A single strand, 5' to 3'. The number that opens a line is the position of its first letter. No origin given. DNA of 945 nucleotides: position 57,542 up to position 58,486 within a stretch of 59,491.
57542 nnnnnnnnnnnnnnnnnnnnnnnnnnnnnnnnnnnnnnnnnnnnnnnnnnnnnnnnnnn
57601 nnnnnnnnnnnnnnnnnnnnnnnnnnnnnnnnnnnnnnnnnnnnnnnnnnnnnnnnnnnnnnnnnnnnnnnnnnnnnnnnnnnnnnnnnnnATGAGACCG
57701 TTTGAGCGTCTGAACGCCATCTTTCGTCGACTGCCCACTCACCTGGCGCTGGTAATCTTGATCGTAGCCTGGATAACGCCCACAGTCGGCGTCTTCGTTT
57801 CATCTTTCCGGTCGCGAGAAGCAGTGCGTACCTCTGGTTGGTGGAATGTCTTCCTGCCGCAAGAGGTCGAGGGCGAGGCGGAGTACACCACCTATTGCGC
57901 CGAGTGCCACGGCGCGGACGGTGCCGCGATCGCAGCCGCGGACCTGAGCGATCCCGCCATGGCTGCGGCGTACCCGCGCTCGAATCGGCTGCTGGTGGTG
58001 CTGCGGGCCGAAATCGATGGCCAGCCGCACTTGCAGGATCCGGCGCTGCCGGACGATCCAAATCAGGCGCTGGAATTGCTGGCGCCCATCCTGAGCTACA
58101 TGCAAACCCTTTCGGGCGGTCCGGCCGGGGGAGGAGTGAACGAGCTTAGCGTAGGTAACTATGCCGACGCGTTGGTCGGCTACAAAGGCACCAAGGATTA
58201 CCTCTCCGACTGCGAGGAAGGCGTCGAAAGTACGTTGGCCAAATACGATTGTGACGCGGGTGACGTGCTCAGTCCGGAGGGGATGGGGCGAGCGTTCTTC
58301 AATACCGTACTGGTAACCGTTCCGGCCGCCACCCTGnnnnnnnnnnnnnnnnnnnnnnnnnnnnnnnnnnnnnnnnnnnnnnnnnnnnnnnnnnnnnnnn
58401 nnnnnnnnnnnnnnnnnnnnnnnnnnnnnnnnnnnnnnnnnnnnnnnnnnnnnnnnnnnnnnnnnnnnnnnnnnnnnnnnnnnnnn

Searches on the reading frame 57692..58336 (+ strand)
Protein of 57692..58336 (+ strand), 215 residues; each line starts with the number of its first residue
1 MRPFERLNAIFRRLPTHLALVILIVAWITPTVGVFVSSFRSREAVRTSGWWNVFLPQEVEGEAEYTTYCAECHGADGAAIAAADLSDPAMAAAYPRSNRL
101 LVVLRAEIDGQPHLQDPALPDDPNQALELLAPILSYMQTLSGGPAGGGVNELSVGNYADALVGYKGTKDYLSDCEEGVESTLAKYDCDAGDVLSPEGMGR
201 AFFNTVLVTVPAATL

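Call 71: find_homologous_proteins(query=window:57692-58336:+, max_evalue=0.001)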
Query window:57692-58336:+ (215 aa): 32 proteins with E <= 0.001 among 888 candidates.
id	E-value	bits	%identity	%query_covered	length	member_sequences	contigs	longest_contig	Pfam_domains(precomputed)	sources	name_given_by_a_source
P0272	6.0e-93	328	67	100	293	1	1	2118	-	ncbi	ncbi:MAG: hypothetical protein AB1649_33125, partial [Chloroflexota bacterium]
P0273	1.4e-90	320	66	100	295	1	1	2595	-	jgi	jgi:alpha-glucoside transport system permease protein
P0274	1.2e-89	317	65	100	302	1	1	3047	-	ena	-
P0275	1.9e-81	291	59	100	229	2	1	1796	-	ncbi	-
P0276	3.5e-77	277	60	93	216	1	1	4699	-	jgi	jgi:alpha-glucoside transport system permease protein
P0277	2.2e-72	261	53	100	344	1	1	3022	PF00528.28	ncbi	ncbi:MAG: ABC transporter permease subunit, partial [Spirochaetota bacterium]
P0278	1.2e-70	255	57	100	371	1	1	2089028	PF00528.28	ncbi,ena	-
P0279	2.5e-69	251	53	100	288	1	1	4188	-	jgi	-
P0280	1.0e-66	242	51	100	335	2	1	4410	PF00528.28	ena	-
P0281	1.2e-64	236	62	80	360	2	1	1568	PF00528.28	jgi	jgi:alpha-glucoside transport system permease protein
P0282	2.4e-59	218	60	80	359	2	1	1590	PF00528.28,PF13442.12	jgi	jgi:alpha-glucoside transport system permease protein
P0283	5.0e-59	217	50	98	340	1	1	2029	-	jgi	jgi:alpha-glucoside transport system permease protein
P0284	3.0e-57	211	65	64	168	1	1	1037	-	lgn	-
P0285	5.2e-57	211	54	84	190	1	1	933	-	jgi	-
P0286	6.1e-53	197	62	69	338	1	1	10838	PF00528.28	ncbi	-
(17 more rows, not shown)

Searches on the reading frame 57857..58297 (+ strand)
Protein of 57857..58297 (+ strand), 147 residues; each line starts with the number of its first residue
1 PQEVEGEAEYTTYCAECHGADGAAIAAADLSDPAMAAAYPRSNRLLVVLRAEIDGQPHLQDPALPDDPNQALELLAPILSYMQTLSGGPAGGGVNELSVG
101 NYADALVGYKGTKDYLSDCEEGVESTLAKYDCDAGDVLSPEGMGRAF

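Call 55: search_solved_structures(query=window:57857-58297:+, max_evalue=10)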
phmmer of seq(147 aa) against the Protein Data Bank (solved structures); distinct sequences matched with E-value up to 10: 18.
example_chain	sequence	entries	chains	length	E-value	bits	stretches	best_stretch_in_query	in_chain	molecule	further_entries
8snh_G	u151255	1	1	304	0.0023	21.1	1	6-67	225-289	Cbb3-type cytochrome c oxidase subunit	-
3mk7_C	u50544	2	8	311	0.0092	19.1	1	6-71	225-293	Cytochrome c oxidase, cbb3-type, subunit P | Cbb3-type cytochrome c oxidase subunit CcoP1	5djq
4wqd_A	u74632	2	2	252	0.031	17.4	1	1-29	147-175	Thiosulfate dehydrogenase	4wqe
4wqc_A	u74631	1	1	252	0.034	17.3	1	1-29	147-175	Thiosulfate dehydrogenase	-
4wq7_A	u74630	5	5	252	0.034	17.3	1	1-29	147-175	Thiosulfate dehydrogenase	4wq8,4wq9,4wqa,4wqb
4v2k_A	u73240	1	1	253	0.035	17.3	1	1-29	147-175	THIOSULFATE DEHYDROGENASE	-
6xkw_p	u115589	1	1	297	0.28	14.3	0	6-22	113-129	Cbb3-type cytochrome c oxidase subunit CcoP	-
8q1v_A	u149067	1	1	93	0.3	14.2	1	5-28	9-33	Putative lipoprotein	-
7rxc_B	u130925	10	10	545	0.37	13.9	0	63-108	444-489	Maltodextrin-binding protein,Immunoglobulin G-binding protein A,Immunoglobulin G-binding p | Maltose/maltodextrin-binding periplasmic protein,Immunoglobulin G-b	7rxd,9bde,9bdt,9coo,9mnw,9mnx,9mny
9qbj_I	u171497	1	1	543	0.37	13.9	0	63-108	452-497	Maltose/maltodextrin-binding periplasmic protein,Immunoglobulin G-binding protein A,Immuno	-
9qbj_J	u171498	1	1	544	0.37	13.9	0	63-108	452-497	Maltose/maltodextrin-binding periplasmic protein,Immunoglobulin G-binding protein A,Immuno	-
6h5l_B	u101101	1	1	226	0.38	13.9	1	5-24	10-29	Conserved hypothetical cytochrome protein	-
8jxr_C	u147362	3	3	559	0.39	13.8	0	63-108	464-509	Maltose/maltodextrin-binding periplasmic protein,Immunoglobulin G-binding protein A,Immuno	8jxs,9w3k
9g83_v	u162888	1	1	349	0.51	13.5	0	6-23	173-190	Cbb3-type cytochrome c oxidase subunit CcoP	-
8yts_A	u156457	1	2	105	0.67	13.1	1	5-27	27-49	Cytochrome C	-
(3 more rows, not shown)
